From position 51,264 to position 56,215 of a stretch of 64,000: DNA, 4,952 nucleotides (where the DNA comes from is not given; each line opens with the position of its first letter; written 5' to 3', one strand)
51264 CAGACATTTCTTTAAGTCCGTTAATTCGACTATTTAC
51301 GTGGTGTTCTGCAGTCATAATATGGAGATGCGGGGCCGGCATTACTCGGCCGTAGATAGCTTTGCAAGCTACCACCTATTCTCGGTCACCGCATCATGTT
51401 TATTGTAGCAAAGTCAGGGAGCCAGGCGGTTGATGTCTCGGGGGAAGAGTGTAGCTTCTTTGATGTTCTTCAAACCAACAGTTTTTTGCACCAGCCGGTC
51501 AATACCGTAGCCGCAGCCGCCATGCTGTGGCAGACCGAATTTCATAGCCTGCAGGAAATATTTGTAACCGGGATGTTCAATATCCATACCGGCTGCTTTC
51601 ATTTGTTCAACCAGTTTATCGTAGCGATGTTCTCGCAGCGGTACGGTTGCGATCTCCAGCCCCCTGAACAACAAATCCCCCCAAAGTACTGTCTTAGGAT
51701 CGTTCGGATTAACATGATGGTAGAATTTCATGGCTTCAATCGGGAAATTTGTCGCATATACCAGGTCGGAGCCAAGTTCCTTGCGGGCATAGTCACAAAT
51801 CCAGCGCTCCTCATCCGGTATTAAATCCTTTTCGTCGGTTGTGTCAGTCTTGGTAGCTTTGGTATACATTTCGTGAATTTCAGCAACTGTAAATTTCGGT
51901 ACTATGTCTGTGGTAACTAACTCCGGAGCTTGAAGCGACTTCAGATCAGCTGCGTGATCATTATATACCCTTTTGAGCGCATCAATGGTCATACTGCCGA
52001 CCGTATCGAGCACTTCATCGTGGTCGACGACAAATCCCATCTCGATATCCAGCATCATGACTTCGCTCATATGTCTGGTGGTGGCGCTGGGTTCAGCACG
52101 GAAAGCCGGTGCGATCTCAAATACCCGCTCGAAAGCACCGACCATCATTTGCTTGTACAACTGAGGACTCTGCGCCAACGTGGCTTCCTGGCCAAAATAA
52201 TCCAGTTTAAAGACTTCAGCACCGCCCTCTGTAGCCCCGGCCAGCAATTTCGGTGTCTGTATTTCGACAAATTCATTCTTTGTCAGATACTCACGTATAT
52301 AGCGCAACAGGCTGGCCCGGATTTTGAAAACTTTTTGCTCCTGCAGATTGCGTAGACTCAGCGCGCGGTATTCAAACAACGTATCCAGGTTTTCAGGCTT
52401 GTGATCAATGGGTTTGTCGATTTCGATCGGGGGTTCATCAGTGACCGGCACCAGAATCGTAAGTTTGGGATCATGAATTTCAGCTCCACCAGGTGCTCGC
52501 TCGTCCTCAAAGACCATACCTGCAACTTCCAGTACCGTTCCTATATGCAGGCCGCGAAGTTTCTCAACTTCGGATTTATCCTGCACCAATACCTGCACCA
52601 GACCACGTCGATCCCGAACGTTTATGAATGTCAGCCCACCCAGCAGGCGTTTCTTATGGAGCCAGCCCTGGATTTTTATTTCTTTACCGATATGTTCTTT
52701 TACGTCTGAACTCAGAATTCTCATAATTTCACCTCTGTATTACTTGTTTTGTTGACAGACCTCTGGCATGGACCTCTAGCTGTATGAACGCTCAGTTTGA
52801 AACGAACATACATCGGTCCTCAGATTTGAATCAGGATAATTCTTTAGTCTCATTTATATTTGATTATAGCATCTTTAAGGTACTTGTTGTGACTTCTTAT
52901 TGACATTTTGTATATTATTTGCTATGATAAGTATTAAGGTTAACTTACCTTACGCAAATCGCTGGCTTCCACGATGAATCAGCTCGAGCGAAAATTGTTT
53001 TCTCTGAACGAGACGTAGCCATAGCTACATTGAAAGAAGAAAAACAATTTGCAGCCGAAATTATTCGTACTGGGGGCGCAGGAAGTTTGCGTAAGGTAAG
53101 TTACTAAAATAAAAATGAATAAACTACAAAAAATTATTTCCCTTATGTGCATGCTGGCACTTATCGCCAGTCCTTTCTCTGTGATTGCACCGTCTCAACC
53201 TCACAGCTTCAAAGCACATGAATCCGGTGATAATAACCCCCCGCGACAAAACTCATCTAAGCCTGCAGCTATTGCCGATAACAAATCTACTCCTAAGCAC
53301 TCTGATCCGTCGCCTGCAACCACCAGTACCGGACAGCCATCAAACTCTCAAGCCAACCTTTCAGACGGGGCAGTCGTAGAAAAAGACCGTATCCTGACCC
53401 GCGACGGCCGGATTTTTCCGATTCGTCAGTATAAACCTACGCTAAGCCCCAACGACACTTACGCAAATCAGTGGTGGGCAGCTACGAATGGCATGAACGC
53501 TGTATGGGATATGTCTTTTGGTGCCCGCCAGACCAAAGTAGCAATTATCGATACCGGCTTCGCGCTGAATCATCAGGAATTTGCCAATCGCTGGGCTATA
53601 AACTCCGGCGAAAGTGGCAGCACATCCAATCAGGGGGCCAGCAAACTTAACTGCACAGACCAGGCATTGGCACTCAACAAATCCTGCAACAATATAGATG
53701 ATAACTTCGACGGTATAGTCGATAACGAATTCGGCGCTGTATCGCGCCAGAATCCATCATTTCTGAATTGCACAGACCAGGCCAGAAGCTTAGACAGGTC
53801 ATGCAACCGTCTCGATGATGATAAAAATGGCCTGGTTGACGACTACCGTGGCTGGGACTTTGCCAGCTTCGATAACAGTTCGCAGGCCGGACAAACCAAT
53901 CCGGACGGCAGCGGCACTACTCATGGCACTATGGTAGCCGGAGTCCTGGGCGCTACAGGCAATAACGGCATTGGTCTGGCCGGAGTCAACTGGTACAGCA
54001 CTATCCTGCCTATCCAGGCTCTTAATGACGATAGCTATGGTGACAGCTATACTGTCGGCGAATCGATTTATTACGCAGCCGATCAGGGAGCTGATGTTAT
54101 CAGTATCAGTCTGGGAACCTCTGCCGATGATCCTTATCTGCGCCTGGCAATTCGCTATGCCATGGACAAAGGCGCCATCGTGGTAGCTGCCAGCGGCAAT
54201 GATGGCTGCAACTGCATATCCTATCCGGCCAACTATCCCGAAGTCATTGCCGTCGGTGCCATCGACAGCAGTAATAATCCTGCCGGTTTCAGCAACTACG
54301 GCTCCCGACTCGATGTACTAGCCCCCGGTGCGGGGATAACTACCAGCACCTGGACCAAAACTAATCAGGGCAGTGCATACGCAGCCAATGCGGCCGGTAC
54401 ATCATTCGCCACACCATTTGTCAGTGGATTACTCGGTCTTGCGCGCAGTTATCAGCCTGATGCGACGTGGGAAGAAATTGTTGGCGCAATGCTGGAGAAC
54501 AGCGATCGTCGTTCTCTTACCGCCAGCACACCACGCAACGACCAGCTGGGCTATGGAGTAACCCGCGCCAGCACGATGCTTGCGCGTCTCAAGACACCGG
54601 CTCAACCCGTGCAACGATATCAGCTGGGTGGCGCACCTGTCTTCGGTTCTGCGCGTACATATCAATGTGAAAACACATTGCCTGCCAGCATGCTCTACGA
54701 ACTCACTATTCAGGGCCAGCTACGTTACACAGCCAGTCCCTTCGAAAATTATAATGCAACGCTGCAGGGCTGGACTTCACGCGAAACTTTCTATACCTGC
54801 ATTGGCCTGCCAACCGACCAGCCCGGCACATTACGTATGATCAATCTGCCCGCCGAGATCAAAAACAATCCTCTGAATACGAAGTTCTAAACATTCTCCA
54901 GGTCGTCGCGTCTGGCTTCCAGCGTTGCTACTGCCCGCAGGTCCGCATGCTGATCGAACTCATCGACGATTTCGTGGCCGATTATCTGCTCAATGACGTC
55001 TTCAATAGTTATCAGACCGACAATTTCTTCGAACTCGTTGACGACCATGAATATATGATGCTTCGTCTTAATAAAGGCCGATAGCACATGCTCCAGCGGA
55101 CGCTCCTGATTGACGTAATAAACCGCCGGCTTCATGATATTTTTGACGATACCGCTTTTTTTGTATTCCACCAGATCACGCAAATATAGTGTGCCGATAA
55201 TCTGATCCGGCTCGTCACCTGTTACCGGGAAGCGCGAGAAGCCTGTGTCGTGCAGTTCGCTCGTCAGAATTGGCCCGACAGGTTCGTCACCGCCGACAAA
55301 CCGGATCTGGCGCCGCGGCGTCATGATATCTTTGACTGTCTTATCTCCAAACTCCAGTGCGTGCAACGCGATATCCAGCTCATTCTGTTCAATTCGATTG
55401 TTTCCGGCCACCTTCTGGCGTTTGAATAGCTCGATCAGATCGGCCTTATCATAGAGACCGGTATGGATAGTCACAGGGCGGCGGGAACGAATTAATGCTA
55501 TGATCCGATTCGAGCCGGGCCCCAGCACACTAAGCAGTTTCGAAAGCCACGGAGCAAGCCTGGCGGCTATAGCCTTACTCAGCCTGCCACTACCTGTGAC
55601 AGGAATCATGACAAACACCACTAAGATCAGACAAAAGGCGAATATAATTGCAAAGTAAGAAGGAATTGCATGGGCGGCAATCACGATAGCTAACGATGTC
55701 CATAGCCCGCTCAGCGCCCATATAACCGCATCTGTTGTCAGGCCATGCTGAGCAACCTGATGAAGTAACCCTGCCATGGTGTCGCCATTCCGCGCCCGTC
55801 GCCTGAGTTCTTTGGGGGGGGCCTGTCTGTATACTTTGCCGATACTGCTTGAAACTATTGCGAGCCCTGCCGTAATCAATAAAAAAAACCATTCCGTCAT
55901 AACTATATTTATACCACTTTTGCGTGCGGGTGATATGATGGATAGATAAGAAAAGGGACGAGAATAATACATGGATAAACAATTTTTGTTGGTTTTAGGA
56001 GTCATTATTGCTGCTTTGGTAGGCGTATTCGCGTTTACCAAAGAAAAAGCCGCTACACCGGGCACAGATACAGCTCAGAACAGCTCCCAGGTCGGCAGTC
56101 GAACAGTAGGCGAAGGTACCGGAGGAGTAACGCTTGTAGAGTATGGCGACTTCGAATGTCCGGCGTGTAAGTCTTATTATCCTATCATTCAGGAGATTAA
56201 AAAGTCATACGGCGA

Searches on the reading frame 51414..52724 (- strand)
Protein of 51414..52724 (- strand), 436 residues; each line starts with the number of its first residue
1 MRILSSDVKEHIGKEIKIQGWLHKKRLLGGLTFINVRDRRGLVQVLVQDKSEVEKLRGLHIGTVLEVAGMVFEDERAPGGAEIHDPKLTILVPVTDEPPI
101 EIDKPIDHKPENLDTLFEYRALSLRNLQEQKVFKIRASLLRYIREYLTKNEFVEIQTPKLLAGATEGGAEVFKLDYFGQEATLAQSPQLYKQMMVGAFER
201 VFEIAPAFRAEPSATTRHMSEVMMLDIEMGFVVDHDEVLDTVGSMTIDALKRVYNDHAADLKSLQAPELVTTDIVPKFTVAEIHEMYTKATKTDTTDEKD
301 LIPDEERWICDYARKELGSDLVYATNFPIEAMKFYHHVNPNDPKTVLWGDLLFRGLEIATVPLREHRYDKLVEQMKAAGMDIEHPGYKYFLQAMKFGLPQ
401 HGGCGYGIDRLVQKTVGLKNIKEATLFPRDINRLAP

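Call 20: search_protein_families(library=pfam, proteins=[window:51414-52724:-], max_evalue=0.01)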
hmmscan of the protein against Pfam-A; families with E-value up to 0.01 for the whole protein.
window:51414-52724:- (436 aa): 2 families
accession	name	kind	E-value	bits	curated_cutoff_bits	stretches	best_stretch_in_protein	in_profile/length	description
PF00152.25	tRNA-synt_2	-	3.8e-71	240.1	25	1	114-430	3-307/308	tRNA synthetases class II (D, K and N)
PF01336.31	tRNA_anti-codon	-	1.2e-10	41.6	27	1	16-91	1-75/75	OB-fold nucleic acid binding domain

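Call 21: search_protein_families(library=ncbifam, proteins=[window:51414-52724:-], max_evalue=0.01)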
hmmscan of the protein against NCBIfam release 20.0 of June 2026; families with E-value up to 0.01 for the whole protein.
window:51414-52724:- (436 aa): 20 families
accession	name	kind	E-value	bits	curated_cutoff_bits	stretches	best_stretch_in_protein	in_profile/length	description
NF003483.0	PRK05159.1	equivalog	1.6e-134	449.1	353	1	2-436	5-438/438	aspartate--tRNA(Asn) ligase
TIGR00458.1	aspS_nondisc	equivalog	1.6e-103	347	368.4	1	6-436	4-428/428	aspartate--tRNA(Asn) ligase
NF003037.0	PRK03932.1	equivalog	1.1e-76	258.6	414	1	8-435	11-450/451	asparagine--tRNA ligase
TIGR00457.1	asnS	equivalog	5.4e-71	239.8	342.6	1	6-434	9-453/455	asparagine--tRNA ligase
NF001750.0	PRK00476.1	equivalog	1.6e-58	198.5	443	2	9-257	14-269/590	aspartate--tRNA ligase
TIGR00459.1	aspS_bact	equivalog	1.6e-51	175.4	373.85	2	9-262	12-266/586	aspartate--tRNA ligase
NF005052.0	PRK06462.1-1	equivalog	1.5e-38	132.8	368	1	109-429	22-345/353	asparagine synthetase A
NF001756.1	PRK00484.1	subfamily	5.6e-36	124.2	468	1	8-428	46-483/488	lysine--tRNA ligase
TIGR00499.1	lysS_bact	equivalog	3.4e-33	115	427.6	2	9-293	49-327/496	lysine--tRNA ligase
NF005054.0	PRK06462.1-4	equivalog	1.6e-28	99.7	309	1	115-429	7-310/318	asparagine synthetase A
NF009460.0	PRK12820.1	equivalog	1.4e-26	92.9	1379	3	114-238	154-279/723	bifunctional aspartyl-tRNA synthetase/aspartyl/glutamyl-tRNA amidotransferase subunit C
NF002821.0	PRK02983.1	equivalog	2.7e-26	91.9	742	1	8-428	654-1096/1102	bifunctional lysylphosphatidylglycerol synthetase/lysine--tRNA ligase LysX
NF009101.0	PRK12445.1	subfamily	4.6e-20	71.6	1026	2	11-238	63-291/505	lysine--tRNA ligase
TIGR00462.1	genX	equivalog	1.4e-17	64.1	286.9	1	135-426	3-303/304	EF-P lysine aminoacylase EpmA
NF006828.0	PRK09350.1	equivalog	1.3e-14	54.2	264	1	131-430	14-323/325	elongation factor P--(R)-beta-lysine ligase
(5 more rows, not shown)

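Call 27: find_encoding_contigs(protein=window:51414-52724:-, flank=4000, max_places=10)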
Protein window:51414-52724:- (436 aa): 1 contig read that carries it; 1 place shown.
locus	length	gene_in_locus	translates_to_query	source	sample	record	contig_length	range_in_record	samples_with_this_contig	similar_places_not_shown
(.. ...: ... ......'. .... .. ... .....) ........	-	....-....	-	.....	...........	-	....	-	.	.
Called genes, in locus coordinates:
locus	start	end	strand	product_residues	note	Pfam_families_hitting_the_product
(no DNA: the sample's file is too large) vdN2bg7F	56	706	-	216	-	PF13462:Thioredoxin_4, PF01323:DSBA, PF13743:Thioredoxin_5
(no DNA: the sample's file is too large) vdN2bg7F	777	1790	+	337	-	PF00571:CBS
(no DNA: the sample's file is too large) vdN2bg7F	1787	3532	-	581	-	PF00082:Peptidase_S8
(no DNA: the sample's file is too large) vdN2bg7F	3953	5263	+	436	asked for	PF01336:tRNA_anti-codon, PF00152:tRNA-synt_2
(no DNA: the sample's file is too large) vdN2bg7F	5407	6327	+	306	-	-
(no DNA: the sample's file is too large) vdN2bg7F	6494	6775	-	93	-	-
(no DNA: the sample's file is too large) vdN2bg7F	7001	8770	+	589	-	PF13620:CarboxypepD_reg (weak)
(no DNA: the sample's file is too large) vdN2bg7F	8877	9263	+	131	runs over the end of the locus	-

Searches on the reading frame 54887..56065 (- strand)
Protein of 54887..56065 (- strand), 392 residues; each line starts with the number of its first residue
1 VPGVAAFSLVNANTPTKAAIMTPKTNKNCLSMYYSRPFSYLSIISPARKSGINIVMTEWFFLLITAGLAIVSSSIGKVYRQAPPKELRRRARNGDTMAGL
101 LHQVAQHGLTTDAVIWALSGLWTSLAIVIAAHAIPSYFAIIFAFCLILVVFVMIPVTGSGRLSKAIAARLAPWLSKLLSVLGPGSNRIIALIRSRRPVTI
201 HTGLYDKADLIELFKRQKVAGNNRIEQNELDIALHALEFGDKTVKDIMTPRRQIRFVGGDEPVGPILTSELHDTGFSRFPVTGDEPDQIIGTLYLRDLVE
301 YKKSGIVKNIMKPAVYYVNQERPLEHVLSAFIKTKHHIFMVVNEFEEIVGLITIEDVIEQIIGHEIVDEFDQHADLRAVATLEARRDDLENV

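Call 20: search_protein_families(library=pfam, proteins=[window:54887-56065:-], max_evalue=0.01)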
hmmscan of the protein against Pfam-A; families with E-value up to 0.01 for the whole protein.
window:54887-56065:- (392 aa): 1 family
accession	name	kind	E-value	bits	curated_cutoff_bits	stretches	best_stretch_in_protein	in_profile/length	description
PF00571.33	CBS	-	3e-17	63.1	24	2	307-362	1-56/57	CBS domain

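Call 21: search_protein_families(library=ncbifam, proteins=[window:54887-56065:-], max_evalue=0.01)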
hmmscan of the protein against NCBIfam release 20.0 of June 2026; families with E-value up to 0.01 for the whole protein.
window:54887-56065:- (392 aa): 12 families
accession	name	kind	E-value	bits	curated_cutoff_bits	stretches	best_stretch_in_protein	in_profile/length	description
TIGR03520.1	GldE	subfamily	1.8e-27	96.5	376.05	1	139-373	90-321/408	gliding motility-associated protein GldE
NF011675.0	PRK15094.1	equivalog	4.6e-21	75.4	379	1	201-376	28-202/292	CNNM family magnesium/cobalt transport protein CorC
NF008604.1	PRK11573.1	equivalog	1.4e-13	50.5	475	1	222-364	182-328/428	hypothetical protein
NF052568.1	PolamExpPaeASal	equivalog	3.3e-11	42.7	500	1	225-368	193-339/424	polyamine export protein PaeA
NF038279.1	TF_CBS_SpxR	exception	3e-08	32.8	600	1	242-363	188-307/427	CBS-HotDog domain-containing transcription factor SpxR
TIGR00400.1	mgtE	equivalog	4.6e-08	32.2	232.75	1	284-368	174-257/450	magnesium transporter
TIGR01302.1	IMP_dehydrog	equivalog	2.1e-07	30.2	481.5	1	273-390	108-227/450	IMP dehydrogenase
NF041630.1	CBS_CbpB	equivalog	2e-05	24.5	125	1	313-368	17-75/143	cyclic-di-AMP-binding protein CbpB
NF041552.1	TF_PrdR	equivalog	5.7e-05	21.6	795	1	303-365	4-66/577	sigma-54 dependent transcriptional regulator PrdR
NF053863.1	DS11_antiphage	equivalog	0.00057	19.1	260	1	243-361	74-192/305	CBS domain-containing anti-phage protein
NF011443.0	PRK14869.1-5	equivalog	0.0034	15.9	335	0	307-364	71-128/546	putative manganese-dependent inorganic diphosphatase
NF053603.1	HhpR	exception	0.0036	16.6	520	1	278-362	34-118/282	CBS domain-containing high hydrostatic pressure regulator HhpR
